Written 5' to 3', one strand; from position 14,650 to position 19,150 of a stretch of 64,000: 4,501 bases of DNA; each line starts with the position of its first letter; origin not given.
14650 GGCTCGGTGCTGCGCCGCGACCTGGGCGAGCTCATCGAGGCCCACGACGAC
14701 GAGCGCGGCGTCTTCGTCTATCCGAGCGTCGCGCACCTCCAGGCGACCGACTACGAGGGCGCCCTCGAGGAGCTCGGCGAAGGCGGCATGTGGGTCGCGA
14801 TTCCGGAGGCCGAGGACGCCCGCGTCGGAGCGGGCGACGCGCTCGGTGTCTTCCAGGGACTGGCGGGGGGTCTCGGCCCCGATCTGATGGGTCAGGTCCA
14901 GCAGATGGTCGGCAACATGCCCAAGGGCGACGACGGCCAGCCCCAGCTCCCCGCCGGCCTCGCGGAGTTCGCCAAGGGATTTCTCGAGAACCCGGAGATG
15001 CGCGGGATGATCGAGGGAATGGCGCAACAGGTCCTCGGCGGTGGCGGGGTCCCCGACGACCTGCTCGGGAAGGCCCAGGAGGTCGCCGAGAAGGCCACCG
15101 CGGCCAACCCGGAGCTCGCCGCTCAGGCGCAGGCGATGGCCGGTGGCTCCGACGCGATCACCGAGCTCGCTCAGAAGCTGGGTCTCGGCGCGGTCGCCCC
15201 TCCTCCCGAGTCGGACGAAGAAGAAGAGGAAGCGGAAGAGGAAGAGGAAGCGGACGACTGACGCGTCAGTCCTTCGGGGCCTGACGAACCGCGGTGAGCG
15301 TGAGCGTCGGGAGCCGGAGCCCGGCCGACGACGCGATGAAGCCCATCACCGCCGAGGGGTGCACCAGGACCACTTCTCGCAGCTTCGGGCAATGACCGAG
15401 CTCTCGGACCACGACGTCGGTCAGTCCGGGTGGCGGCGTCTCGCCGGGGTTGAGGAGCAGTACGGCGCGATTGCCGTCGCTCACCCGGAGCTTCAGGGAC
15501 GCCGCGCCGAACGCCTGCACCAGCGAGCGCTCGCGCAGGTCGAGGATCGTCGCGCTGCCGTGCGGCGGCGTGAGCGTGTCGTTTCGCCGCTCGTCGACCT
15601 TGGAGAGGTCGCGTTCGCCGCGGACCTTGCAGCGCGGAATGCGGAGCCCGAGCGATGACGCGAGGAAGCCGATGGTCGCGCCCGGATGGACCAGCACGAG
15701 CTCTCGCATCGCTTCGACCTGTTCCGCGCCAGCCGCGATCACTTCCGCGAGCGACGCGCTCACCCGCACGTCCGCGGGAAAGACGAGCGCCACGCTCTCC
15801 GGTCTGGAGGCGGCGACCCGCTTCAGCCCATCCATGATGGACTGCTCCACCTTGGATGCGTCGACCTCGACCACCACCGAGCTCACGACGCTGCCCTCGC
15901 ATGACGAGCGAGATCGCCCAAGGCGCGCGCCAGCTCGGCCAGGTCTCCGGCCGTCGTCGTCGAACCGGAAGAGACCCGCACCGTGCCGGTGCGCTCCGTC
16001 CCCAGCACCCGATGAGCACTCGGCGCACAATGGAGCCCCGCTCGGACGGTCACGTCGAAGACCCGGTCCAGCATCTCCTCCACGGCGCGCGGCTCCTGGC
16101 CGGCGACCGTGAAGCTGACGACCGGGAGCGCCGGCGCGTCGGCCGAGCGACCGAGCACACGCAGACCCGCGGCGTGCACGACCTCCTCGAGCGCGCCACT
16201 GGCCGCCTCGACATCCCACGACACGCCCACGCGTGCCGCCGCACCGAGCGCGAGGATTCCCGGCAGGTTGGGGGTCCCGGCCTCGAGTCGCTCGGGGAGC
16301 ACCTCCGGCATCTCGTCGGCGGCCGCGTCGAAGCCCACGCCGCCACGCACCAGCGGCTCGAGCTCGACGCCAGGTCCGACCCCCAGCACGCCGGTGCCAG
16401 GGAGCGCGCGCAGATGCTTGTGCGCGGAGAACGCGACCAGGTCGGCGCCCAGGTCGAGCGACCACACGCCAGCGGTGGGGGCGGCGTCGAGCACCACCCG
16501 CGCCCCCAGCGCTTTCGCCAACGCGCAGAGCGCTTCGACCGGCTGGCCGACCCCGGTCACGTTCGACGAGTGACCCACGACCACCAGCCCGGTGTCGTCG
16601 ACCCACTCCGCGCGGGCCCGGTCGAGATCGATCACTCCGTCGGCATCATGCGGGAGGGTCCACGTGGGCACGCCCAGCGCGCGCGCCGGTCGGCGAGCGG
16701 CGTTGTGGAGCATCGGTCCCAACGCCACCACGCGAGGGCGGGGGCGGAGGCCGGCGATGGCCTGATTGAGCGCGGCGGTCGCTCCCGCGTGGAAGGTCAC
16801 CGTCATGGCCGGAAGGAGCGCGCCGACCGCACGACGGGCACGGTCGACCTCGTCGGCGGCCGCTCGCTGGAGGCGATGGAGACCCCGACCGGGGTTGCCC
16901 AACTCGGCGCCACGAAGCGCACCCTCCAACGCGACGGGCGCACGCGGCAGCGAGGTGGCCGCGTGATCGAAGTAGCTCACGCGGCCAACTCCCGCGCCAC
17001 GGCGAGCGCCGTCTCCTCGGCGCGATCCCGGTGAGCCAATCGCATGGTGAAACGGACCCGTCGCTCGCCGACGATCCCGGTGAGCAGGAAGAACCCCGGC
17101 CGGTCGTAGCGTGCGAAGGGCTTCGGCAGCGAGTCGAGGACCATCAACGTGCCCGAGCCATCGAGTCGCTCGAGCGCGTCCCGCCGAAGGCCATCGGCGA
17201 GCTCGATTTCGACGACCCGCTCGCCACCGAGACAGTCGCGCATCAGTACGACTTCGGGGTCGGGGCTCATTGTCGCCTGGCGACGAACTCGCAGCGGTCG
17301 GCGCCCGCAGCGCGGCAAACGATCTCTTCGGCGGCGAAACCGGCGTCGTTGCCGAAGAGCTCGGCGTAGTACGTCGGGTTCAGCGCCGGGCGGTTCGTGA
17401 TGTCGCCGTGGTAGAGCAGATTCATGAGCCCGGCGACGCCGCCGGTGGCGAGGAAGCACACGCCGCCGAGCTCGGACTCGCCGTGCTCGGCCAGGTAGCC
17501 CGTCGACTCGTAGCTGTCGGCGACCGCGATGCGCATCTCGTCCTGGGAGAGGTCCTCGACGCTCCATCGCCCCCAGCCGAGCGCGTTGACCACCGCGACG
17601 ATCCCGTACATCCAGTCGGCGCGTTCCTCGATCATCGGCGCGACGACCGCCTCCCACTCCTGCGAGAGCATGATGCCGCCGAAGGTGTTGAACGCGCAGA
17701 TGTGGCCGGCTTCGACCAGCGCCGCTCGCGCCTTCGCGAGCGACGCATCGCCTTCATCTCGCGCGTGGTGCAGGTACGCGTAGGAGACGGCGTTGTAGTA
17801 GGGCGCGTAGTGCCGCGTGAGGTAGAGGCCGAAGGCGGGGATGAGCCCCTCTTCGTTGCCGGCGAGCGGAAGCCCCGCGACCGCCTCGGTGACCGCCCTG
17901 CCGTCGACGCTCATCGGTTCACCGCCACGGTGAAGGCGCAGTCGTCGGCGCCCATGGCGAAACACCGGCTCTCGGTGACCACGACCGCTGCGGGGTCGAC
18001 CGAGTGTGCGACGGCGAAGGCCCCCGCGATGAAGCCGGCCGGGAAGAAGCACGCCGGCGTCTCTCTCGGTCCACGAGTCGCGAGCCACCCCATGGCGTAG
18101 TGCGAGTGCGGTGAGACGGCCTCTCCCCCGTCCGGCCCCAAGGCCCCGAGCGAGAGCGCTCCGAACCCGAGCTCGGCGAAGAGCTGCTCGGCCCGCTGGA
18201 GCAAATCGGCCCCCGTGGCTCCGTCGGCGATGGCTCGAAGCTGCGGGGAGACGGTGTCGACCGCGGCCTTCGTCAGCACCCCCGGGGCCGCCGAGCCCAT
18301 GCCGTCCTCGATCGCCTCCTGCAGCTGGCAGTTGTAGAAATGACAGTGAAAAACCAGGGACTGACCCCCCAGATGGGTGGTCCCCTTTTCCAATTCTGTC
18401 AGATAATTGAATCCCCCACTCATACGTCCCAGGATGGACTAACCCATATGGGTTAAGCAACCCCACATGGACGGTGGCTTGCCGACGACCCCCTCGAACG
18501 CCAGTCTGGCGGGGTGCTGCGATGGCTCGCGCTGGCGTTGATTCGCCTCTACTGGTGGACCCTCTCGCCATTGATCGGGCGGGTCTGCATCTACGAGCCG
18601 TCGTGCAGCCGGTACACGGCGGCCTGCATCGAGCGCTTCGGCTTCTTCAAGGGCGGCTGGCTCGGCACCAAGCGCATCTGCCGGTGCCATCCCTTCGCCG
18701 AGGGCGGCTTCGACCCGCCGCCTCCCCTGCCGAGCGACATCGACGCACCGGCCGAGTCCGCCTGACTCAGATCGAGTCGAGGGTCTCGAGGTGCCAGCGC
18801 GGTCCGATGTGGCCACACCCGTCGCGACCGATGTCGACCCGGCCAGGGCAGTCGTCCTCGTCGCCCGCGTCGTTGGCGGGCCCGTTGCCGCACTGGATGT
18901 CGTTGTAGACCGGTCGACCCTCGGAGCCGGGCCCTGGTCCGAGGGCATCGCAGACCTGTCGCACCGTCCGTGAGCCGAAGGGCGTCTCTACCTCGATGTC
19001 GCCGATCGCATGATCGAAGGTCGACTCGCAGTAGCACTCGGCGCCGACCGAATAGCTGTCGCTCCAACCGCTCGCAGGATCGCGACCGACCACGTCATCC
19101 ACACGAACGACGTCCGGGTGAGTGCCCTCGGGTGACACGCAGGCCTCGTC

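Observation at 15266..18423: Fully translationally coupled five-gene operon: twin V4R proteins, a 97-aa protein, a class-V PLP enzyme and a duplicated STAS-like protein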

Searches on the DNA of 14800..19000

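Call 80: search_rna_families(source=window, start=14800, end=19000, threshold=evalue, max_evalue=1)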
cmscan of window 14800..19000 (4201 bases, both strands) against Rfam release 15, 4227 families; matches with E-value up to 1: 0.
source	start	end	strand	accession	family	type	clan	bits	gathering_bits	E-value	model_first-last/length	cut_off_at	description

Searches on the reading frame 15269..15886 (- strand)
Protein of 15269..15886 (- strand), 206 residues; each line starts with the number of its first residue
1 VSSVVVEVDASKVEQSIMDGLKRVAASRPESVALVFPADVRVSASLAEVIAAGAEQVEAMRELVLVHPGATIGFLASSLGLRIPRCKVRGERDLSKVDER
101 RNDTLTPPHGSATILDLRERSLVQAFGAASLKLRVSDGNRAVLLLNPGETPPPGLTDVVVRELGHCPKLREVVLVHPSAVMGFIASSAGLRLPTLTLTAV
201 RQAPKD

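Call 4: search_protein_families(library=pfam, proteins=[window:15269-15886:-], max_evalue=1)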
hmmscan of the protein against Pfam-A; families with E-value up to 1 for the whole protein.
window:15269-15886:- (206 aa): 1 family
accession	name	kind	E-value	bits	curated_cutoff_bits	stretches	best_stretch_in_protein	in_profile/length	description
PF20225.4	DUF6584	-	0.22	12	27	1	10-54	7-51/171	Family of unknown function (DUF6584)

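Call 5: search_protein_families(library=ncbifam, proteins=[window:15269-15886:-], max_evalue=1)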
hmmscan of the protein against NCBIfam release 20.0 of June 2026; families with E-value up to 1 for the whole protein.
window:15269-15886:- (206 aa): 0 families

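Call 6: find_homologous_proteins(query=window:15269-15886:-)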
Query window:15269-15886:- (206 aa): 3 proteins with E <= 0.001 among 1723 candidates.
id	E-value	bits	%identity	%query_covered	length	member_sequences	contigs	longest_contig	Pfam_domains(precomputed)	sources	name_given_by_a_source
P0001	2.2e-121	420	99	100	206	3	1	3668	-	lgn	-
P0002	6.6e-95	334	80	100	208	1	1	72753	-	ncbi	-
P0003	8.4e-60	220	54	96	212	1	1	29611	-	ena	-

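Call 7: search_solved_structures(query=window:15269-15886:-, max_evalue=10)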
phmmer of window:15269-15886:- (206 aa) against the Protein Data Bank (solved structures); distinct sequences matched with E-value up to 10: 1.
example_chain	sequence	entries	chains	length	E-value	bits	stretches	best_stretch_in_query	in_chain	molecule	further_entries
6dgb_A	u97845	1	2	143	0.42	13.6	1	104-169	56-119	IS607 family transposase IS1535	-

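Call 9: find_encoding_contigs(protein=P0002, flank=10000, max_places=3)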
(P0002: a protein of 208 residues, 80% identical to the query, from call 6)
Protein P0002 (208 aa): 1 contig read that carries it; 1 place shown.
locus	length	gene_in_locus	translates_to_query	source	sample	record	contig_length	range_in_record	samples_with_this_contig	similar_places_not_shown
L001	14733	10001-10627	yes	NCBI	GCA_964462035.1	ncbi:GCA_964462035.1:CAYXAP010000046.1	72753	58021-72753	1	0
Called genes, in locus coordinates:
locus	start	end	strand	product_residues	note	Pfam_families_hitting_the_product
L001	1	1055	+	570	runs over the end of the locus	PF01553:Acyltransferase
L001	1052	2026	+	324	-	PF03807:F420_oxidored (weak), PF01210:NAD_Gly3P_dh_N, PF07479:NAD_Gly3P_dh_C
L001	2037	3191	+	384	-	PF00465:Fe-ADH, PF13685:Fe-ADH_2, PF25137:ADH_Fe_C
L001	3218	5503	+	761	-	PF00069:Pkinase, PF03109:ABC1, PF07714:PK_Tyr_Ser-Thr, PF07719:TPR_2 (faint)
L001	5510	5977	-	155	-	-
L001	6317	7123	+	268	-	-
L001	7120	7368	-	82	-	PF01809:YidD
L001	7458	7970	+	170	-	PF02830:V4R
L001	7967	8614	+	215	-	PF02830:V4R (faint)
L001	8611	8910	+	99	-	-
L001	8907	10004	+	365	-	PF00266:Aminotran_5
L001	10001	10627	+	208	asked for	-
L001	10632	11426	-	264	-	-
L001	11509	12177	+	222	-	PF00005:ABC_tran, PF13304:AAA_21 (faint)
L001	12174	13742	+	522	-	PF12704:MacB_PCD (faint), PF02687:FtsX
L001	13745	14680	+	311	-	-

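Call 10: find_encoding_contigs(protein=P0003, flank=10000, max_places=3)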
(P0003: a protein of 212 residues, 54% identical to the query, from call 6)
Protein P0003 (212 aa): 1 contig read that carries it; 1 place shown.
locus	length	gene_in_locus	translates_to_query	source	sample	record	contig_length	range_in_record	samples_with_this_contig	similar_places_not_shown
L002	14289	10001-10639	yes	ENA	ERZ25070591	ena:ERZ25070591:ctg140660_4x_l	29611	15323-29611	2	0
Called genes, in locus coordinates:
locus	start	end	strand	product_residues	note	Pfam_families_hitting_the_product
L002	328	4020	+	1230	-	PF00370:FGGY_N (faint), PF01869:BcrAD_BadFG, PF09989:DUF2229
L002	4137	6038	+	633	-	-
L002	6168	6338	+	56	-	PF05685:Uma2 (weak)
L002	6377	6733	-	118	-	-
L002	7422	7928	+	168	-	PF02830:V4R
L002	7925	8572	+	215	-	PF02830:V4R (faint)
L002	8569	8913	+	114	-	-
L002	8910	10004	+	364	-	PF00155:Aminotran_1_2 (faint), PF00266:Aminotran_5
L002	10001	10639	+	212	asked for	-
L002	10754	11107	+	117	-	-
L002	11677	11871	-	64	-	-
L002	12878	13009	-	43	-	-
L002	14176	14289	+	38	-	?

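Call 39: predict_structure(alignment_id=A4)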
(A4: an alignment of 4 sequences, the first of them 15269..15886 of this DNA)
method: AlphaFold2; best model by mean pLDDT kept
length: 206 residues; sequences in the alignment: 4
mean_pLDDT: 81.0   pTM: 0.55
mean pLDDT of the five models: 81.0, 80.4, 80.2, 80.0, 77.7
residues with pLDDT >= 90: 53; 70-90: 121; 50-70: 19; < 50: 13
segments of 3 or more residues with pLDDT < 50: 102-110, 203-206
pLDDT, mean of each block of 10 residues (from residue 1): 83 91 89 87 77 87 82 74 78 73 48 79 93 75 87 93 87 85 88 84 48
secondary structure, 60 per line:
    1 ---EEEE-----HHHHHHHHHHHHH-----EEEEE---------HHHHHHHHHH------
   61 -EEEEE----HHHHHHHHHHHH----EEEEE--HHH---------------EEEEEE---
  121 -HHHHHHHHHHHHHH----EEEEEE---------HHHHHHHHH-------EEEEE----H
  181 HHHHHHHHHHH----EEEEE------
elements in order: E4-7 H13-25 E31-35 H45-54 E62-66 H71-82 E87-91 E112-117 H122-135 E140-145 H155-163 E171-175 H180-191 E196-200

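Call 43: fold_search(model_id=the predicted structure, library=pdb)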
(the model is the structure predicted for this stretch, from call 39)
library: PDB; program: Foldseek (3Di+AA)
matches with E <= 10: 1164; with E <= 0.001: 2
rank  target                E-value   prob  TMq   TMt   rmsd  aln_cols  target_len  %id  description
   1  5y3s_B                4.8e-04  0.99  0.33  0.34   8.3       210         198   16  Crystal structure of human NLRP1 leucine rich repeat domain (released 2018-08-01)
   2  8k7m_A                6.5e-04  0.98  0.35  0.33  14.3       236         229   16  De novo design protein -T01 (released 2024-07-31)
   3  8k7m_B                1.4e-03  0.97  0.35  0.33  14.6       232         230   13  De novo design protein -T01 (released 2024-07-31)
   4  5y3s_C                1.7e-03  0.98  0.32  0.33   8.2       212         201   15  Crystal structure of human NLRP1 leucine rich repeat domain (released 2018-08-01)
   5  7zz6_A                3.3e-03  0.96  0.36  0.19   9.3       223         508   10  Cryo-EM structure of "CT-CT dimer" of Lactococcus lactis pyruvate carboxylase with acetyl-CoA (released 2022-12-28)
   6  7zz3_B                3.5e-03  0.96  0.35  0.11   9.4       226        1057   10  Cryo-EM structure of "BC react" conformation of Lactococcus lactis pyruvate carboxylase with acetyl-CoA (released 2022-10-12)
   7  7uek                  5.0e-03  0.98  0.37  0.34   9.9       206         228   10  Crystal structure of a de novo designed ovoid TIM barrel OT3 (released 2023-01-18)
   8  7zz8_B                5.0e-03  0.93  0.34  0.10   9.2       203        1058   10  Cryo-EM structure of Lactococcus lactis pyruvate carboxylase with acetyl-CoA and cyclic di-AMP (released 2022-10-12)
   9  3oex_B                7.2e-03  0.69  0.29  0.26   9.7       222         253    8  Crystal Structure of Type I 3-Dehydroquinate Dehydratase (aroD) from Salmonella typhimurium with close loop conformati (released 2010-09-01)
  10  3vkb_B                8.2e-03  0.77  0.31  0.26  14.4       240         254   11  Crystal structure of MoeO5 soaked with FsPP overnight (released 2012-05-09)
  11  7zz3_C                8.7e-03  0.90  0.35  0.11   9.4       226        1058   10  Cryo-EM structure of "BC react" conformation of Lactococcus lactis pyruvate carboxylase with acetyl-CoA (released 2022-10-12)
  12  5vyw_C                9.2e-03  0.84  0.32  0.10   9.7       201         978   11  Crystal structure of Lactococcus lactis pyruvate carboxylase (released 2017-08-16)
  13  3vk5_A                1.0e-02  0.75  0.31  0.27  14.3       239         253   12  Crystal structure of MoeO5 in complex with its product FPG (released 2012-05-09)
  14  7zyz                  1.2e-02  0.80  0.33  0.17   9.5       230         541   10  Cryo-EM structure of "CT oxa" conformation of Lactococcus lactis pyruvate carboxylase with acetyl-CoA (released 2022-10-12)
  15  5vyw_B                1.2e-02  0.80  0.32  0.10   9.7       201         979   11  Crystal structure of Lactococcus lactis pyruvate carboxylase (released 2017-08-16)
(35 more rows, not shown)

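Call 84: search_protein_families(library=padloc, proteins=[window:15269-15886:-], max_evalue=0.01)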
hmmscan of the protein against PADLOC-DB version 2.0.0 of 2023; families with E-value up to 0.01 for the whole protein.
window:15269-15886:- (206 aa): 0 families

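Call 88: search_solved_structures(query=A2, max_evalue=5)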
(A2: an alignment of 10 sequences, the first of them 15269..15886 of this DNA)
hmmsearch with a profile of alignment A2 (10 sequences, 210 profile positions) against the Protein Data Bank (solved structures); distinct sequences matched with E-value up to 5: 4.
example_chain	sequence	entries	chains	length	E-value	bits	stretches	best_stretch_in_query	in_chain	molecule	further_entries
7ai2_A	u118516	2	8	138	0.39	13.4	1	56-118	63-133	Mce-family protein Mce4A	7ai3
9cm8_A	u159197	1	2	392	0.8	12.4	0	64-180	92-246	UDP-N-acetylglucosamine 2-epimerase (non-hydrolyzing)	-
8ahe_A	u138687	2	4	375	1.4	11.6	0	63-180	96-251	UDP-N-acetylglucosamine 2-epimerase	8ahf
3beo_A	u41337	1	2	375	1.4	11.6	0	63-180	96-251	UDP-N-acetylglucosamine 2-epimerase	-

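Call 90: search_protein_families(library=pfam, alignment_id=A2, max_evalue=0.01)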
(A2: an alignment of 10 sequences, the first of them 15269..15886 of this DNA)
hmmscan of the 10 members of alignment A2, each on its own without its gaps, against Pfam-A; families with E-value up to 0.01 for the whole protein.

A. member 1, window:15269-15886:- (206 aa): 0 families

B. families by the number of members that match (of 10 scanned): 0 families
